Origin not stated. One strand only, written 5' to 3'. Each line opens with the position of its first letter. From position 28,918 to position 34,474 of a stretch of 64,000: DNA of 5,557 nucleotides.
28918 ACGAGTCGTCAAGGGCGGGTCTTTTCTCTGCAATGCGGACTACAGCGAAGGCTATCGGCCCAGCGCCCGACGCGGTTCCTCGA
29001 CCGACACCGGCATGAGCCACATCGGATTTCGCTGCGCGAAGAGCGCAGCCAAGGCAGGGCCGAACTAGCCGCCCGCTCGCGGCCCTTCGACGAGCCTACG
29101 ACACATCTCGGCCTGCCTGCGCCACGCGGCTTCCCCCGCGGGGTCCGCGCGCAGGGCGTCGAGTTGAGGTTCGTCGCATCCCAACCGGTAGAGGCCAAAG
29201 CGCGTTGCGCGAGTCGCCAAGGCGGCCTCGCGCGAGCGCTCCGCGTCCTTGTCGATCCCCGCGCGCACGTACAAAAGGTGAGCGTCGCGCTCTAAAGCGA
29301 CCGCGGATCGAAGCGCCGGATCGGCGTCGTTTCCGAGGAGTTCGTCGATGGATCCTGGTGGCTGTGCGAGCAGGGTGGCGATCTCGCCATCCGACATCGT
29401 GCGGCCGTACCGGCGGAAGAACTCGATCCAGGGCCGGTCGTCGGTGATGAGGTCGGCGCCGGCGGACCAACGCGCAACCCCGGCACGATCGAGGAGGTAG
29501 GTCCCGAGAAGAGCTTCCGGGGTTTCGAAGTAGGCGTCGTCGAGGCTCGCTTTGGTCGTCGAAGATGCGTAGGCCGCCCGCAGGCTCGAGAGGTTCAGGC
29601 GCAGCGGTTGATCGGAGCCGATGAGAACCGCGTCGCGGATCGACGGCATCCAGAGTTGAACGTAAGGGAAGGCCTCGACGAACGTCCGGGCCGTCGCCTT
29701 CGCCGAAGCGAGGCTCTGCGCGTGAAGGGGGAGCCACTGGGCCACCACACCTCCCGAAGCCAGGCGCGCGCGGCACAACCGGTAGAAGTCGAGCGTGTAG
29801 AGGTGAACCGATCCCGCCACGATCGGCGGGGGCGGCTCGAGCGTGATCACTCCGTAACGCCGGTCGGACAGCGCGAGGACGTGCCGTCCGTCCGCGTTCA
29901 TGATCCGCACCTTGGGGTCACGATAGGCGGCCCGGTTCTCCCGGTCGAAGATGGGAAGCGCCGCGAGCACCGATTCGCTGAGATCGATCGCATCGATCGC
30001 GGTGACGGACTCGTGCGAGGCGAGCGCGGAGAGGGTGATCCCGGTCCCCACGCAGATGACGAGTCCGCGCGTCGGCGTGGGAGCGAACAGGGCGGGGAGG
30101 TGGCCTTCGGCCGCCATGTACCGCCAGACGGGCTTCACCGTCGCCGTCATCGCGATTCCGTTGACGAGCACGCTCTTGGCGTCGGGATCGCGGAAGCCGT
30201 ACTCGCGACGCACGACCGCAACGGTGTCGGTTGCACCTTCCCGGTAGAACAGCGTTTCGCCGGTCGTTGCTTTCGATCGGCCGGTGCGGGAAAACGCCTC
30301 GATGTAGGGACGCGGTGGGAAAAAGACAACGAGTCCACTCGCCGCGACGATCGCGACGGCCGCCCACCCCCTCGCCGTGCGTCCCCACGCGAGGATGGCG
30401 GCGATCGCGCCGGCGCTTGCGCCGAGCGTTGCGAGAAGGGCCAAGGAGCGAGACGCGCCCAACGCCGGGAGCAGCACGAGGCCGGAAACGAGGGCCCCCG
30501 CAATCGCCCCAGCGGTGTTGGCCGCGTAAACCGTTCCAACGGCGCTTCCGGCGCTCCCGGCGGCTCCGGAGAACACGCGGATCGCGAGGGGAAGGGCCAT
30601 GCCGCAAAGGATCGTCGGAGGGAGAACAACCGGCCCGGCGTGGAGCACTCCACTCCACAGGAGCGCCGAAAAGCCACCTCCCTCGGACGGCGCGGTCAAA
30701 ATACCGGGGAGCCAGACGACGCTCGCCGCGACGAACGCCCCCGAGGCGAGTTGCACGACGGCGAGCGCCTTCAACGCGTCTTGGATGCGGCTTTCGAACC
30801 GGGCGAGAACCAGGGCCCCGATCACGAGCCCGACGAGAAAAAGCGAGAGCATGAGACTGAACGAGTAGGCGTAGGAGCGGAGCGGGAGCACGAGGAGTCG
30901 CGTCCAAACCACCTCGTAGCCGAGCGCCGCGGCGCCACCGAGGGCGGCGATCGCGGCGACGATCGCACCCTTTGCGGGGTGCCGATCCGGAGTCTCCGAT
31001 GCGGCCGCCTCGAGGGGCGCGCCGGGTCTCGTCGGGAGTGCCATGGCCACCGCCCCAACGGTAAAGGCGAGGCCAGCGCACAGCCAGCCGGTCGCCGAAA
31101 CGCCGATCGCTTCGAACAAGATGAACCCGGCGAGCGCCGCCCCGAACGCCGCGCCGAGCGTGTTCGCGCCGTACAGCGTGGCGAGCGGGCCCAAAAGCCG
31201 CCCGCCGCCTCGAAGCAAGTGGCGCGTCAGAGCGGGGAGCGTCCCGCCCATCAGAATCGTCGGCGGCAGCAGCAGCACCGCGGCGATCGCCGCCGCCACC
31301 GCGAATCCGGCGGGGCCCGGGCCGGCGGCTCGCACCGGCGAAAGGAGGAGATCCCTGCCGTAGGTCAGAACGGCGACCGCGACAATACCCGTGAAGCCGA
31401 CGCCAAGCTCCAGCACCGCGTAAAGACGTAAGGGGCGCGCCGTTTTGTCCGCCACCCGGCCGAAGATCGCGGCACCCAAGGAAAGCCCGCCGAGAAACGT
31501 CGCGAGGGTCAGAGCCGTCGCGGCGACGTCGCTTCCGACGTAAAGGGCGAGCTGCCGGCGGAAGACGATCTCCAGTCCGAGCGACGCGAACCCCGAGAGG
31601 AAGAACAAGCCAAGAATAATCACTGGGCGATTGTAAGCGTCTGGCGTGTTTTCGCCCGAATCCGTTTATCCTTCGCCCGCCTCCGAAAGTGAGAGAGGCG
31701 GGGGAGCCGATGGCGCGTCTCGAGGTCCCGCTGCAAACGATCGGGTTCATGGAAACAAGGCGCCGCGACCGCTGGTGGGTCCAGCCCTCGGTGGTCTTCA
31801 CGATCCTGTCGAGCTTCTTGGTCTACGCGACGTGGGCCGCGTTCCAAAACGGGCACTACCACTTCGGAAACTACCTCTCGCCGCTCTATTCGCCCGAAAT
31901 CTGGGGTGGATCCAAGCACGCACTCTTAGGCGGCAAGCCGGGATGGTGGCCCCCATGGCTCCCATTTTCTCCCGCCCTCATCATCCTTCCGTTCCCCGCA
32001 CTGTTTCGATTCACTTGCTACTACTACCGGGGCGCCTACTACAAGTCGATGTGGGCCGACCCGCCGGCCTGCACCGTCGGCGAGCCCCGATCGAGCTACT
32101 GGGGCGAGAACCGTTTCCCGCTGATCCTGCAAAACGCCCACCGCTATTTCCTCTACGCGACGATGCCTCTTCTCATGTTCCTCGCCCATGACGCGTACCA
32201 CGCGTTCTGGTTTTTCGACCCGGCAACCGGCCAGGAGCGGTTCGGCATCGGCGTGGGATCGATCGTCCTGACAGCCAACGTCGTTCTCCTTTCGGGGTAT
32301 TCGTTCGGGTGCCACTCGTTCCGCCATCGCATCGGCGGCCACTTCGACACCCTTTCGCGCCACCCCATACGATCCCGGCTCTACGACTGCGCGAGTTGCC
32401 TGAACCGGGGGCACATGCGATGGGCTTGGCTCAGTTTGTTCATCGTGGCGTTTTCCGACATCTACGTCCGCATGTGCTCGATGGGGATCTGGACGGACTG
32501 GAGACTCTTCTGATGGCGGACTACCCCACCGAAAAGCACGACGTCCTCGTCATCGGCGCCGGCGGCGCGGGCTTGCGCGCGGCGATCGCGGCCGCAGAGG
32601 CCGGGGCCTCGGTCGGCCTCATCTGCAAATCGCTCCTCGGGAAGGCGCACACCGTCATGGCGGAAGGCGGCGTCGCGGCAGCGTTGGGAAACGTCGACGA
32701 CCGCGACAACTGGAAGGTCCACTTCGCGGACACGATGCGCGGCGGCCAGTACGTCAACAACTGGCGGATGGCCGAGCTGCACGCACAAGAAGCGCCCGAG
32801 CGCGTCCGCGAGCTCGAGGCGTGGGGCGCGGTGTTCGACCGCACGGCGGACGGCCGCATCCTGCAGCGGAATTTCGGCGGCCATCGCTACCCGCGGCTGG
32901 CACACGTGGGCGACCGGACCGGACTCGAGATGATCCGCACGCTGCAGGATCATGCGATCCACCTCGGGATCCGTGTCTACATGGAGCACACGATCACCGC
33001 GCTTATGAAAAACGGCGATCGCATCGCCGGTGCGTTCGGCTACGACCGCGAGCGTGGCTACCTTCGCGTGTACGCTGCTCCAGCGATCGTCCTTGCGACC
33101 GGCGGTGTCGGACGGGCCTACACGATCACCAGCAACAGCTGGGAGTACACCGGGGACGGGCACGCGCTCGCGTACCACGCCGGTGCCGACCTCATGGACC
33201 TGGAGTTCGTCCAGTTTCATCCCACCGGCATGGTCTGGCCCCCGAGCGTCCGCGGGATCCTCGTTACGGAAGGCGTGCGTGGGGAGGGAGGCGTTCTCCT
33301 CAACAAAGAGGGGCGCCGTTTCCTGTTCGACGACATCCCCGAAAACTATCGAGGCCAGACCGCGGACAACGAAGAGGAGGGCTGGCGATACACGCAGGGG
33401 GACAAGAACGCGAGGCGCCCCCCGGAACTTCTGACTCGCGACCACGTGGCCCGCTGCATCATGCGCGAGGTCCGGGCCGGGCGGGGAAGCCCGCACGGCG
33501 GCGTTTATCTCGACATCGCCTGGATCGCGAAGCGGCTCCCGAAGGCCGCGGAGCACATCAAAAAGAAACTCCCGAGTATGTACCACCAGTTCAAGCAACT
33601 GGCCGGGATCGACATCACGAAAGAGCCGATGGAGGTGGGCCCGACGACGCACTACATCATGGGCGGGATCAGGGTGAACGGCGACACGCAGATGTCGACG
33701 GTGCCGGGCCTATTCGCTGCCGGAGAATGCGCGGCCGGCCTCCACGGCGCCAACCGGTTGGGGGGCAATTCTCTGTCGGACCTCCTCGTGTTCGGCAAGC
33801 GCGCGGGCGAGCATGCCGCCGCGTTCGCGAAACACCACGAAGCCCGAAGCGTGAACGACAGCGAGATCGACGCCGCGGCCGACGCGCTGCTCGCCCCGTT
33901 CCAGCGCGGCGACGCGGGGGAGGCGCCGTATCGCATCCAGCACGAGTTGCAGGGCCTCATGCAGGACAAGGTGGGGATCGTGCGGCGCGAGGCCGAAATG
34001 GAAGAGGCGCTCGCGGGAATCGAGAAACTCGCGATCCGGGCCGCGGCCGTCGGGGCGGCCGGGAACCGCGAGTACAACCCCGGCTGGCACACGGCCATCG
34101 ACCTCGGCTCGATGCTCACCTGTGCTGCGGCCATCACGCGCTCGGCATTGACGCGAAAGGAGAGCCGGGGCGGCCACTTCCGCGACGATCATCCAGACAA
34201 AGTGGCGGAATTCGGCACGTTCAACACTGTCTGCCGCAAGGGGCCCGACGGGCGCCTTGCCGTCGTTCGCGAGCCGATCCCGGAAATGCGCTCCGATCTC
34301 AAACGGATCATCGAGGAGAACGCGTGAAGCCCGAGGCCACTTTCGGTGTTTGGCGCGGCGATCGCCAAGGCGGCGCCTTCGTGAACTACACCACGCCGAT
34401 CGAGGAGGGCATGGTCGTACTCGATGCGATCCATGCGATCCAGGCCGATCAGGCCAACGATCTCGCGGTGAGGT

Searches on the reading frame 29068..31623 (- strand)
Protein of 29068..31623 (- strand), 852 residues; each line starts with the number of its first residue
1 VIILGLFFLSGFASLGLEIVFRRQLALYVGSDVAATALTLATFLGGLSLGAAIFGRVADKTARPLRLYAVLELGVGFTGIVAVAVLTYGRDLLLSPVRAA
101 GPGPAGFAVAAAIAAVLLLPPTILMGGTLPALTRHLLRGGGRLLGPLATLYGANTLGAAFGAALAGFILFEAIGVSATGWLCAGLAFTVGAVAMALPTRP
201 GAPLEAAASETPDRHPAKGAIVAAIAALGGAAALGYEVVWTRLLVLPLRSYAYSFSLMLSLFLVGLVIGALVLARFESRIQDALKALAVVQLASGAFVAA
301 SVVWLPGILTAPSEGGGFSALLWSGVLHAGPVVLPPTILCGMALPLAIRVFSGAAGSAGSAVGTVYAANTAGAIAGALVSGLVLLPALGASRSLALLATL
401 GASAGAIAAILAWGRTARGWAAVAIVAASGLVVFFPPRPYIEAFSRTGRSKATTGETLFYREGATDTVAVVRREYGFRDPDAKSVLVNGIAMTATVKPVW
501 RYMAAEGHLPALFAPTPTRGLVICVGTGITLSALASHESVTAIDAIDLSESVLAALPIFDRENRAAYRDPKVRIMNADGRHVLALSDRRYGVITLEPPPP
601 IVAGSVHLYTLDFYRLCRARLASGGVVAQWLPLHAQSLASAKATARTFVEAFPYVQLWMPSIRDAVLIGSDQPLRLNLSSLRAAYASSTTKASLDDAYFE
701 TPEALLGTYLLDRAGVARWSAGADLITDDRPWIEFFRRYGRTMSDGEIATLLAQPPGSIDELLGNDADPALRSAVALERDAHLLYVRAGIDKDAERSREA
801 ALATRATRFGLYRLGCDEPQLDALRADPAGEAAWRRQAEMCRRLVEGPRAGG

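Call 37: search_protein_families(library=pfam, proteins=[window:29068-31623:-], max_evalue=0.0001)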
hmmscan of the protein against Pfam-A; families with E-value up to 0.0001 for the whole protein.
window:29068-31623:- (852 aa): 1 family
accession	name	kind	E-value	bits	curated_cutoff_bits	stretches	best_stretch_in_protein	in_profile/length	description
PF01564.23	Spermine_synth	-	3.6e-10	40.1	22.9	1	507-662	9-166/186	Spermine/spermidine synthase domain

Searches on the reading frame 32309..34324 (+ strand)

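Call 37: search_protein_families(library=pfam, proteins=[window:32309-34324:+], max_evalue=0.0001)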
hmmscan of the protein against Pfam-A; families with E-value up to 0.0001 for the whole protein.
window:32309-34324:+ (672 aa): 7 families
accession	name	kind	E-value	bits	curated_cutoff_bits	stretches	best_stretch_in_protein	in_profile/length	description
PF00890.30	FAD_binding_2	-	8.3e-91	305.7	20.4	1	78-489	1-414/414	FAD binding domain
PF02910.25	Succ_DH_flav_C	-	5.2e-23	81.8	20.8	1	545-634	2-92/130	Fumarate reductase flavoprotein C-term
PF07992.20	Pyr_redox_2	-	4e-10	40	26.1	0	77-105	1-29/291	Pyridine nucleotide-disulphide oxidoreductase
PF03486.20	HI0933_like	-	3.2e-09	37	50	0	77-108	1-32/244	HI0933-like protein Rossmann domain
PF01266.30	DAO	-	1.4e-06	28.6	27.9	0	78-266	1-204/353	FAD dependent oxidoreductase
PF12831.13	FAD_oxidored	-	2.1e-05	24.5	27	1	78-265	1-145/416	FAD dependent oxidoreductase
PF01134.28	GIDA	-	4e-05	23.3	22.1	1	78-267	1-151/391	Glucose inhibited division protein A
